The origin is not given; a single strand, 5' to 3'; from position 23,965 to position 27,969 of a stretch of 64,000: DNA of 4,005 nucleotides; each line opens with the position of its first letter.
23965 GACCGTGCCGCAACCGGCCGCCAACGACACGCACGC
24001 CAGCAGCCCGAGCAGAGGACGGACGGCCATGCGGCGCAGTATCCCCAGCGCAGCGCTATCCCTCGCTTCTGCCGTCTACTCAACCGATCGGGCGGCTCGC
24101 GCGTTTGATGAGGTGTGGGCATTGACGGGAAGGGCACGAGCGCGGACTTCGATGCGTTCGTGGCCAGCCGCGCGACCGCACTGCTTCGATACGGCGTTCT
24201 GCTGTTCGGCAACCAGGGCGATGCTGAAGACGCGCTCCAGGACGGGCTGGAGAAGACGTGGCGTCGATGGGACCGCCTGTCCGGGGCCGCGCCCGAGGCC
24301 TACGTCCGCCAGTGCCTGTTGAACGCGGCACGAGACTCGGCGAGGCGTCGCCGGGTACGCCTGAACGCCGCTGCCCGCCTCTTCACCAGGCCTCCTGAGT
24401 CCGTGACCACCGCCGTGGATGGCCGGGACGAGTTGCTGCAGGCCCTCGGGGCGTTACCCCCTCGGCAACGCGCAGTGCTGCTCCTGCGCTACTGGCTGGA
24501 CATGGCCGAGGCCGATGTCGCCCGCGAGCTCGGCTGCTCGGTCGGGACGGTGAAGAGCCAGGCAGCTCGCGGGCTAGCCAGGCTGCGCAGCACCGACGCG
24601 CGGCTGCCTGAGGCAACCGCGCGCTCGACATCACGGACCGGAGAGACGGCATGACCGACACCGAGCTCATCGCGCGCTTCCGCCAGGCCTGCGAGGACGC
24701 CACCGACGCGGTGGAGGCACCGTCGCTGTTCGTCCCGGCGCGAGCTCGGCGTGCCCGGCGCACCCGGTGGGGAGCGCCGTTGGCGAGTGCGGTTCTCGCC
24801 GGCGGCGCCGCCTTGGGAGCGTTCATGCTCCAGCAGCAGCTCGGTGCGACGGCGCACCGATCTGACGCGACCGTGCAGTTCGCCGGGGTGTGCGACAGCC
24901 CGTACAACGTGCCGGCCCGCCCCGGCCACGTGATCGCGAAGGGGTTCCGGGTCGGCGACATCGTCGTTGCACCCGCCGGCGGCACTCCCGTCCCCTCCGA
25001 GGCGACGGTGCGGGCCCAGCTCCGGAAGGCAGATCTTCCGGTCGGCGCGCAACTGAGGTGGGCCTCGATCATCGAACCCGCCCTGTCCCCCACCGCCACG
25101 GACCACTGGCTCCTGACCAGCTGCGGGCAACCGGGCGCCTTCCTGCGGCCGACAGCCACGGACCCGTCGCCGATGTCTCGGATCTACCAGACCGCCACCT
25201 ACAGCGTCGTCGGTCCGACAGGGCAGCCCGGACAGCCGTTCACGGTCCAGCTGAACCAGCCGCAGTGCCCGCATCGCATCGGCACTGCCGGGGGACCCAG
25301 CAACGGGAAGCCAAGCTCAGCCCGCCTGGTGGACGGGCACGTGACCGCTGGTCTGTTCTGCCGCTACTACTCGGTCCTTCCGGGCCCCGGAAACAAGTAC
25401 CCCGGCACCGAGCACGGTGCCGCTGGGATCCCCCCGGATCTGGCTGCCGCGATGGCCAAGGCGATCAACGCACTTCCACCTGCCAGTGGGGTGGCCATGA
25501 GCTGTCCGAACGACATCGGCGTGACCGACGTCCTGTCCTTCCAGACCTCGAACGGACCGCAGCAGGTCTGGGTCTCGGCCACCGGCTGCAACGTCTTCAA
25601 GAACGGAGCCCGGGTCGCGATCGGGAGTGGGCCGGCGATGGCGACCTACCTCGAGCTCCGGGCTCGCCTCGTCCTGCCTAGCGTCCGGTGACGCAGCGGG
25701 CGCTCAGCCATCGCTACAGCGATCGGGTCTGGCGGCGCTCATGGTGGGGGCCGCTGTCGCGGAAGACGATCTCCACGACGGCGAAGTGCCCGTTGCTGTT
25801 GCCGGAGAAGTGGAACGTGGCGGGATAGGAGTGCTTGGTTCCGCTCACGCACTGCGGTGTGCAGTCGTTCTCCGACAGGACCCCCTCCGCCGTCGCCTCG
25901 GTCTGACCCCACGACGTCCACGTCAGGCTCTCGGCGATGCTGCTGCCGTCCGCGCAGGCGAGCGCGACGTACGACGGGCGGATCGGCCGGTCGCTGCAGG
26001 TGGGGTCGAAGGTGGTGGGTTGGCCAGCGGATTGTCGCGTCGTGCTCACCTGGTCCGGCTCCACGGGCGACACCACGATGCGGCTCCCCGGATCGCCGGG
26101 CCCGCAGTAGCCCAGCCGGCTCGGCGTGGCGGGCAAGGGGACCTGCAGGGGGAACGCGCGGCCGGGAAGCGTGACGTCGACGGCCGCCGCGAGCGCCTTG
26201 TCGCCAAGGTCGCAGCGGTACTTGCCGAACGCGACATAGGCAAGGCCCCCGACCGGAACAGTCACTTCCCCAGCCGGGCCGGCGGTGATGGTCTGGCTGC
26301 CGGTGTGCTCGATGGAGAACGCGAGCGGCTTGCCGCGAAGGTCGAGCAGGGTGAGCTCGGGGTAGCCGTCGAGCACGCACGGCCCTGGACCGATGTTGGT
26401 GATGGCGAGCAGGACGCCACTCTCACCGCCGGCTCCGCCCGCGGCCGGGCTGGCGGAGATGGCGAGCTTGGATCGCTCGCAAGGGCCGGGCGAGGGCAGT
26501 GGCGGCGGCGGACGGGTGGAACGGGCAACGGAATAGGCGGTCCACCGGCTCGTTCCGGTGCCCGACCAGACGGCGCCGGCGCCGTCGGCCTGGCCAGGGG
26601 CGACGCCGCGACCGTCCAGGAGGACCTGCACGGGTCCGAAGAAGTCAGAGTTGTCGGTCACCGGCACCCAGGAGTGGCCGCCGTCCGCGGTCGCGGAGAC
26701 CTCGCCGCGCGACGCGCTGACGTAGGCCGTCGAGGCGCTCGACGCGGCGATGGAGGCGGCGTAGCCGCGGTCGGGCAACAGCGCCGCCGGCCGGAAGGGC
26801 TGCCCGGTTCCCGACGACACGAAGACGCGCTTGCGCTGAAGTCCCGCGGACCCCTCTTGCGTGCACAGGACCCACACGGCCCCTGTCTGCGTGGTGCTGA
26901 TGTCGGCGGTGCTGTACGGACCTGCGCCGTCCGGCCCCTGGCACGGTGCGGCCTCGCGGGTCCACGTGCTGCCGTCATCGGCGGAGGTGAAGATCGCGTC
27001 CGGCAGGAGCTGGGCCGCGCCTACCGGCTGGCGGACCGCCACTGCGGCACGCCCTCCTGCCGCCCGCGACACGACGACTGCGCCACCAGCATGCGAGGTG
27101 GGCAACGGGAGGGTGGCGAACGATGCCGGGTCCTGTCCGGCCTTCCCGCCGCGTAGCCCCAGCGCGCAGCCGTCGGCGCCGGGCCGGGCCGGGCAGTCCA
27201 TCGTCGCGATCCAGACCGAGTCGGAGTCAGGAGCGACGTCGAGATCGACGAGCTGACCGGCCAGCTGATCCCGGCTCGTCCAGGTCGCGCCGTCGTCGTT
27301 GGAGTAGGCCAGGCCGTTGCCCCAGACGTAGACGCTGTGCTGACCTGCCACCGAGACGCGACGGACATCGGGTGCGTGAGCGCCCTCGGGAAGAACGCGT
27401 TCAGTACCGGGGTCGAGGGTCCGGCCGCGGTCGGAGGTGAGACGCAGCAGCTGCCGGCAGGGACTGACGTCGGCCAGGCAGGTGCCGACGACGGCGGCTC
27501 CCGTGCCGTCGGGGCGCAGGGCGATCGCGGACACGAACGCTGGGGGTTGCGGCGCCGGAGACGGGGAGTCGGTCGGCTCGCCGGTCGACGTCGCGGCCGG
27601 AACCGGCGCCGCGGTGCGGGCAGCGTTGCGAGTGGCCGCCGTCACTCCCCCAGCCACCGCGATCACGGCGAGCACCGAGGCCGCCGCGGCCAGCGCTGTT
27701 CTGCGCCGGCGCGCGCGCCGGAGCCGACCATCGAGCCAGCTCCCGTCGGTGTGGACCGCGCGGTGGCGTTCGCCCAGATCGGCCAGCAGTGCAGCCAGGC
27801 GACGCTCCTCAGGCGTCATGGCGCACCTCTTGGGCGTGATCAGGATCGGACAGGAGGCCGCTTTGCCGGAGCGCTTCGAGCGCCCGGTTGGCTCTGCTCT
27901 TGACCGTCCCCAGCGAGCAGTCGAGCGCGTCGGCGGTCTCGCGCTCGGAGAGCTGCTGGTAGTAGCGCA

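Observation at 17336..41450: Array of eight translationally coupled ECF sigma / single-pass membrane-partner cassettes within about 24 kb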

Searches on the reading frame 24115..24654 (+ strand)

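Call 6: search_protein_families(library=pfam, proteins=[window:24115-24654:+], max_evalue=0.01)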
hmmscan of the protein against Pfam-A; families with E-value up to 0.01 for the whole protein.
window:24115-24654:+ (179 aa): 5 families
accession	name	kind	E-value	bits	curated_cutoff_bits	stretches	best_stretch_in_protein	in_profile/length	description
PF08281.18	Sigma70_r4_2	-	1.8e-18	66.4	25.7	1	105-157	2-54/54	Sigma-70, region 4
PF04545.22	Sigma70_r4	-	1.2e-11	44.4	24.1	1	110-158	1-49/50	Sigma-70, region 4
PF04542.20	Sigma70_r2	-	7.8e-09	35.7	24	1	23-80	9-69/71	Sigma-70 region 2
PF22029.2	PhyR_sigma2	-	0.0028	18.1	27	0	23-56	8-41/55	Sigma2 domain of PhyR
PF07638.17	Sigma70_ECF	-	0.003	17.9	21.1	1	49-149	69-171/185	ECF sigma factor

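Call 10: search_protein_families(library=ncbifam, proteins=[window:24115-24654:+], max_evalue=0.00001)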
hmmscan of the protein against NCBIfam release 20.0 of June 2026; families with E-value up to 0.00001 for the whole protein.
window:24115-24654:+ (179 aa): 48 families (the best 25 are shown)
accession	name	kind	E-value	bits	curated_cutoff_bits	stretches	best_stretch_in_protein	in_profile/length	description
TIGR02983.1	SigE-fam_strep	subfamily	4.1e-48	163.3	141.55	1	7-160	3-157/162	SigE family RNA polymerase sigma factor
TIGR02937.1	sigma70-ECF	superfamily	1.9e-20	73.1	42.9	1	16-159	7-163/165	sigma-70 family RNA polymerase sigma factor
NF007225.0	PRK09643.1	equivalog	6.2e-18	65.2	190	1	7-173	24-194/204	RNA polymerase sigma factor SigM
TIGR02985.1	Sig70_bacteroi1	subfamily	2e-16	60.6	126.4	1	11-159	2-160/162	RNA polymerase sigma-70 factor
NF004113.0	PRK05602.1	equivalog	5.1e-15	55.6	208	1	7-166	42-206/211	RNA polymerase sigma factor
NF058625.1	sigma_PG0214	equivalog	9.4e-15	54.7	130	1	10-157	4-157/170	GFO_1088 family ECF-type sigma factor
NF006550.0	PRK09047.1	equivalog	2.6e-14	53.1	173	1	105-159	131-185/194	RNA polymerase sigma factor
NF006089.0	PRK08241.1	subfamily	7.4e-14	51.6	240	1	107-168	150-211/343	RNA polymerase subunit sigma-70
NF007227.0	PRK09645.1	subfamily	1.3e-13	51.2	202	1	13-159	16-168/177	sigma-70 family RNA polymerase sigma factor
TIGR02960.1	SigX5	hypoth_equivalog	1.5e-13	50.7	264.75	1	107-165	136-195/322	RNA polymerase sigma-70 factor, TIGR02960 family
NF007229.0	PRK09647.1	equivalog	1.9e-13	50.3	265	1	8-171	42-212/220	RNA polymerase sigma factor SigE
NF009164.0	PRK12511.1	equivalog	7.8e-13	48.3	185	1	16-165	10-163/182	RNA polymerase sigma factor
NF009172.0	PRK12519.1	subfamily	1.2e-11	44.5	222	1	93-160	122-188/194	RNA polymerase sigma factor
NF009198.0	PRK12546.1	equivalog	2.3e-11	43.8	270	1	20-158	17-158/188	RNA polymerase sigma factor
TIGR02989.1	Sig-70_gvs1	subfamily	9.9e-11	41.8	124.55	1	11-158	2-155/158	RNA polymerase sigma-70 factor, Rhodopirellula/Verrucomicrobium family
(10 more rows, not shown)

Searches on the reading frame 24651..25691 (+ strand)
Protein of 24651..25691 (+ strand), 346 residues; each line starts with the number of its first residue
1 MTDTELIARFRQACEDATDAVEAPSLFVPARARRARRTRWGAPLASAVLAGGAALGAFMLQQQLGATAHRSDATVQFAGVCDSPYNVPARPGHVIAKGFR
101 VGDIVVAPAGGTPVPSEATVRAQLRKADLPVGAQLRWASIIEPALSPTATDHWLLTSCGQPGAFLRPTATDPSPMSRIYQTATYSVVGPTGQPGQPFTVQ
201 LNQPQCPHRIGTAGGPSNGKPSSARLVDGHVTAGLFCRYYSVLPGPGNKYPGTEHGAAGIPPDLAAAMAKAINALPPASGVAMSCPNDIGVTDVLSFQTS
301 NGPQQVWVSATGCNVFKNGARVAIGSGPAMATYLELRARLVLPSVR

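Call 7: search_protein_families(library=pfam, proteins=[window:24651-25691:+], max_evalue=0.1)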
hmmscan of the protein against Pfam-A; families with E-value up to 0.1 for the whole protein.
window:24651-25691:+ (346 aa): 0 families

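Call 19: find_encoding_contigs(protein=window:24651-25691:+, flank=10000, max_places=4)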
Protein window:24651-25691:+ (346 aa): 1 contig read that carries it; 1 place shown.
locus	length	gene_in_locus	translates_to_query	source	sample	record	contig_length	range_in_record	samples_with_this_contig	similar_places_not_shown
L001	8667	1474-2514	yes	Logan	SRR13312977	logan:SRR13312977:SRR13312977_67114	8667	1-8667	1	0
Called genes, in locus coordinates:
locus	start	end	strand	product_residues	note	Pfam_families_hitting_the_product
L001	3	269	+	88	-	?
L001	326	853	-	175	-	-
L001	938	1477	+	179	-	PF04542:Sigma70_r2, PF08281:Sigma70_r4_2, PF04545:Sigma70_r4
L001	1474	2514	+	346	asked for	-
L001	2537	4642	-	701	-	PF14016:DUF4232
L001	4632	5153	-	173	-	PF04542:Sigma70_r2 (faint), PF08281:Sigma70_r4_2, PF04545:Sigma70_r4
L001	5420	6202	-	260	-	-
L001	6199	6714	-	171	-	PF04542:Sigma70_r2 (weak), PF08281:Sigma70_r4_2, PF04545:Sigma70_r4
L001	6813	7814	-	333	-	-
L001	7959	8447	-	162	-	PF13302:Acetyltransf_3, PF00583:Acetyltransf_1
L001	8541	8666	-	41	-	?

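Call 59: find_homologous_proteins(query=window:24651-25691:+, max_evalue=0.00001)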
Query window:24651-25691:+ (346 aa): 1 proteins with E <= 0.00001 among 8000 candidates.
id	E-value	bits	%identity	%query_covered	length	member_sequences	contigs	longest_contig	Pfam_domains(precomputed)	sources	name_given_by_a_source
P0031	1.3e-227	773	100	100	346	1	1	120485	-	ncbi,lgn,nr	ncbi:MAG: hypothetical protein JWP11_856 [Frankiales bacterium]|nr:hypothetical protein [Frankiales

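Call 67: search_protein_representatives(protein=window:24651-25691:+)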
Query: 346 residues. Proteins with E-value up to 0.001 (for the whole library): 34; up to 1e-10: 7; up to 1e-30: 3. The best 34 are listed.
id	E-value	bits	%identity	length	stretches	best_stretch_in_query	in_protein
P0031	4.2e-228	773.2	100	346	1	1-346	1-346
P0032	1.1e-85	305.0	48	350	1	2-345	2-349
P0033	2.5e-36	142.6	32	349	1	4-329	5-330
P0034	6.1e-14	69.0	37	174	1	189-341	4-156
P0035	5.8e-13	65.8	38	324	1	182-341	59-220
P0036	3.6e-12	63.2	36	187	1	182-337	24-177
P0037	1.5e-11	61.2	31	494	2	31-163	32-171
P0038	4.1e-09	53.2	35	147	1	206-337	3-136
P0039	9.4e-09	52.0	34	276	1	198-336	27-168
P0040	9.5e-09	52.0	35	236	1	189-335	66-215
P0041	1.7e-08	51.1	32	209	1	194-340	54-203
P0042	2.7e-08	50.5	31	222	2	197-334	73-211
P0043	5.0e-08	49.6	31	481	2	28-196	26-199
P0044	2.5e-07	47.3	35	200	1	191-341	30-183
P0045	3.5e-07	46.8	34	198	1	193-339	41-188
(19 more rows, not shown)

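Call 77: find_encoding_contigs(protein=P0032, flank=10000, max_places=2)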
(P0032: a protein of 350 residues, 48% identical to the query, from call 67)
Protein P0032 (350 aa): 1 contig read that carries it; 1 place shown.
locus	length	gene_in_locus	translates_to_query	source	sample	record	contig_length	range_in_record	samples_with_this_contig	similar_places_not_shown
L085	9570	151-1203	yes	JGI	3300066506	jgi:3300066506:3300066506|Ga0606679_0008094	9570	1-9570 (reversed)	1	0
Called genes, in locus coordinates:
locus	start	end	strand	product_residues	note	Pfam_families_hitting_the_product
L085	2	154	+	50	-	?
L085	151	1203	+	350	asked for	-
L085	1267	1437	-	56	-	-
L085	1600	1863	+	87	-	-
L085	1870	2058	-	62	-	-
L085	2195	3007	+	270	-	-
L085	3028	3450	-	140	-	PF21746:DUF6869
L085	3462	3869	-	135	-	-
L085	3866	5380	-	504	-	-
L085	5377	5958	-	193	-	PF04542:Sigma70_r2, PF08281:Sigma70_r4_2, PF04545:Sigma70_r4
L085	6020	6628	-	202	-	-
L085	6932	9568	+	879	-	?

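Call 81: predict_structure(alignment_id=A6)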
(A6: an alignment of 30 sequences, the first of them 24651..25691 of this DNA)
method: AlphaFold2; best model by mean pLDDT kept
length: 346 residues; sequences in the alignment: 30
mean_pLDDT: 73.6   pTM: 0.54
mean pLDDT of the five models: 73.6, 70.5, 68.4, 65.1, 63.7
residues with pLDDT >= 90: 81; 70-90: 138; 50-70: 80; < 50: 47
segments of 3 or more residues with pLDDT < 50: 23-44, 66-79, 160-165, 174-178
pLDDT, mean of each block of 10 residues (from residue 1): 85 83 47 41 51 75 50 41 54 62 71 71 74 75 67 71 52 49 74 71 72 78 95 92 79 86 95 93 82 94 92 93 95 95 69
secondary structure, 60 per line:
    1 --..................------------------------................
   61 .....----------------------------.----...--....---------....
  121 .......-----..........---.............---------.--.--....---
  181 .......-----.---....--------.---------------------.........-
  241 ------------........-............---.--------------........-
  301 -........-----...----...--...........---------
elements in order: H3-20 H45-65 E99-101 E104-107 H117-127 E133-142 E146-158 H174-177 E181-187 E197-200 E231-239 E253-260 H262-273 E292-299 E302-309 E315-317 E322-324 H327-337

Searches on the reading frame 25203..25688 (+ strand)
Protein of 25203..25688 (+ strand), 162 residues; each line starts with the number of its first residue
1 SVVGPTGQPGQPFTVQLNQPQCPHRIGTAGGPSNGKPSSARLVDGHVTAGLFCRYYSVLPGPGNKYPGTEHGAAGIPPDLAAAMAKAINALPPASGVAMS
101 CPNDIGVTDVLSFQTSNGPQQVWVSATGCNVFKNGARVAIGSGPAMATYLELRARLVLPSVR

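Call 71: search_protein_families(library=pfam, alignment_id=A5, max_evalue=0.01)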
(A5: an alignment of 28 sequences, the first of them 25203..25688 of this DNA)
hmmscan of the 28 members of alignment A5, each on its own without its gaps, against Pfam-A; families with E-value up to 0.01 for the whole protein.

A. member 1, window:25203-25688:+ (162 aa): 0 families

B. families by the number of members that match (of 28 scanned): 1 family
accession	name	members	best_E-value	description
PF13620.12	CarboxypepD_reg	1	0.004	Carboxypeptidase regulatory-like domain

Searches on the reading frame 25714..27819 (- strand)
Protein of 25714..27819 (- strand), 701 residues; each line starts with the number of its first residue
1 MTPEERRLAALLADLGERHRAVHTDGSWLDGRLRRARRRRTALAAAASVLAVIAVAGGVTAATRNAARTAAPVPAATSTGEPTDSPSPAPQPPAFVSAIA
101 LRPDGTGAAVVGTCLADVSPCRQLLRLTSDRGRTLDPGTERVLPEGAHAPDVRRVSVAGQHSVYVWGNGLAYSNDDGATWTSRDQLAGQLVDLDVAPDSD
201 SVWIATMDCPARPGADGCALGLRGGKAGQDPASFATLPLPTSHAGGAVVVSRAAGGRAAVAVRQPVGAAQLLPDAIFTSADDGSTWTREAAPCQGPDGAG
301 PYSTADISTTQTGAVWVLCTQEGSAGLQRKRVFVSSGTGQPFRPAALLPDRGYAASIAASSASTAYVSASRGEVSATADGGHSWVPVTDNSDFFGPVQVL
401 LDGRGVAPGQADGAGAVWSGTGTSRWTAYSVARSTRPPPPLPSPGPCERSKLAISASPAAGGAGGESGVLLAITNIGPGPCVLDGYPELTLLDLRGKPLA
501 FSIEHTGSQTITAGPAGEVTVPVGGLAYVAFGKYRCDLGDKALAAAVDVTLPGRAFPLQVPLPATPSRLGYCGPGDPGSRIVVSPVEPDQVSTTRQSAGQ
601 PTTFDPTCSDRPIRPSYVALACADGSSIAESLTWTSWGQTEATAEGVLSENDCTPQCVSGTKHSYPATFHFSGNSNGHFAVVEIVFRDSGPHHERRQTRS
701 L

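Call 7: search_protein_families(library=pfam, proteins=[window:25714-27819:-], max_evalue=0.1)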
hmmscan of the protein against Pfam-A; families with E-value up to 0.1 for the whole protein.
window:25714-27819:- (701 aa): 2 families
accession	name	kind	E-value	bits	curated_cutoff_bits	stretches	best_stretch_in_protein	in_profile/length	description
PF14016.12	DUF4232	-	3.4e-13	50.3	27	1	447-586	1-128/129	Domain of unknown function (DUF4232)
PF02012.26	BNR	-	0.098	13.1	27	0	172-181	2-11/12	BNR/Asp-box repeat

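Call 13: find_related_loci(query=window:25714-27819:-, collection=genome_contigs, flank=10000)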
Query window:25714-27819:- (701 aa) in genome_contigs; peptide patterns used: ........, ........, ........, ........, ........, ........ (x = any residue, [..] = any of these).
75 stretches matched a pattern, but none encodes a relative of the query by tblastn (E <= 1e-3).

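Call 45: find_homologous_proteins(query=window:25714-27819:-, max_evalue=1e-10)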
Query window:25714-27819:- (701 aa): 6 proteins with E <= 1e-10 among 8000 candidates.
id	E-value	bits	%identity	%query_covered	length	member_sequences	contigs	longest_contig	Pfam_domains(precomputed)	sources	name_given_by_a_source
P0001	0.0e+0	1559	100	100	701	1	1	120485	PF14016.13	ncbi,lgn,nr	ncbi:MAG: Uncharacterized protein JWP11_857 [Frankiales bacterium]|nr:Uncharacterized protein [Frank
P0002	9.3e-250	849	60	100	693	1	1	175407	PF14016.13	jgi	jgi:hypothetical protein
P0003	8.8e-141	489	51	64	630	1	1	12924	-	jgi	jgi:hypothetical protein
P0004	2.1e-128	448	50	48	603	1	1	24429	-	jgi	jgi:hypothetical protein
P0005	1.8e-111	392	51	48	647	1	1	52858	-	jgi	jgi:hypothetical protein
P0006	1.3e-90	323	46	67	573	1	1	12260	-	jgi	jgi:hypothetical protein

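Call 46: find_encoding_contigs(protein=P0002, flank=10000, max_places=3)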
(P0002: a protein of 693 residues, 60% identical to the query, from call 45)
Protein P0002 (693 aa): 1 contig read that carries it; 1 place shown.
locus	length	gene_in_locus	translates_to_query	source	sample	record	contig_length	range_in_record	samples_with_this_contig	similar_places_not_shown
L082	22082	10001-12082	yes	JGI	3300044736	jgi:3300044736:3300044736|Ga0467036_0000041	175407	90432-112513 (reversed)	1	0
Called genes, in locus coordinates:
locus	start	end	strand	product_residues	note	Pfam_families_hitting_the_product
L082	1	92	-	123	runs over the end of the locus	-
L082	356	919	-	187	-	-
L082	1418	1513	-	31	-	-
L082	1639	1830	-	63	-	-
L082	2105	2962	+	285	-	PF00756:Esterase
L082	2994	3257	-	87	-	-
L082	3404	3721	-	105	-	-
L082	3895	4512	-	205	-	-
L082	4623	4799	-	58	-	PF08281:Sigma70_r4_2, PF04545:Sigma70_r4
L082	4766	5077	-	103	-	PF04542:Sigma70_r2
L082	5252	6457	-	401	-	-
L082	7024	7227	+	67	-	-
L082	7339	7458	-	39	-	-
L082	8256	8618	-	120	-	-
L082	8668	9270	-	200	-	-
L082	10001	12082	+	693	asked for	PF14016:DUF4232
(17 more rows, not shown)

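Call 47: find_encoding_contigs(protein=P0005, flank=10000, max_places=3)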
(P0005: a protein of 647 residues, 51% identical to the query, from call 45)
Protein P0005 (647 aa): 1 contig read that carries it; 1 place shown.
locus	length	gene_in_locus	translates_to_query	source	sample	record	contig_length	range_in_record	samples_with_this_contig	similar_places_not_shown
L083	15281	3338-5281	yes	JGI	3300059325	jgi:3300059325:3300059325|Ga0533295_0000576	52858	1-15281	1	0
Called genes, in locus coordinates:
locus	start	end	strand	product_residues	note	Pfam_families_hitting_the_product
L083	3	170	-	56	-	?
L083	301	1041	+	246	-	PF01553:Acyltransferase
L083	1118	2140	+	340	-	PF19354:DUF5931, PF02518:HATPase_c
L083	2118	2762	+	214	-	PF00072:Response_reg, PF00196:GerE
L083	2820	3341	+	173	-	PF07638:Sigma70_ECF (faint), PF08281:Sigma70_r4_2, PF04545:Sigma70_r4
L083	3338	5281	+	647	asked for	-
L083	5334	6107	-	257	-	PF02353:CMAS (weak), PF13489:Methyltransf_23, PF01209:Ubie_methyltran, PF13847:Methyltransf_31, PF08241:Methyltransf_11, PF08242:Methyltransf_12, PF13649:Methyltransf_25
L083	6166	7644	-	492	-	PF00370:FGGY_N, PF02782:FGGY_C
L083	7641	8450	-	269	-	PF06267:DUF1028, PF08823:PG_binding_2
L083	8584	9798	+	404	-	PF13349:DUF4097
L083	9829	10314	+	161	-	PF16473:Rv2179c-like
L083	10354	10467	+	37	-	-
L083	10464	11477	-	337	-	PF03330:DPBB_1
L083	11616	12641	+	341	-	PF00365:PFK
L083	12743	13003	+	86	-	-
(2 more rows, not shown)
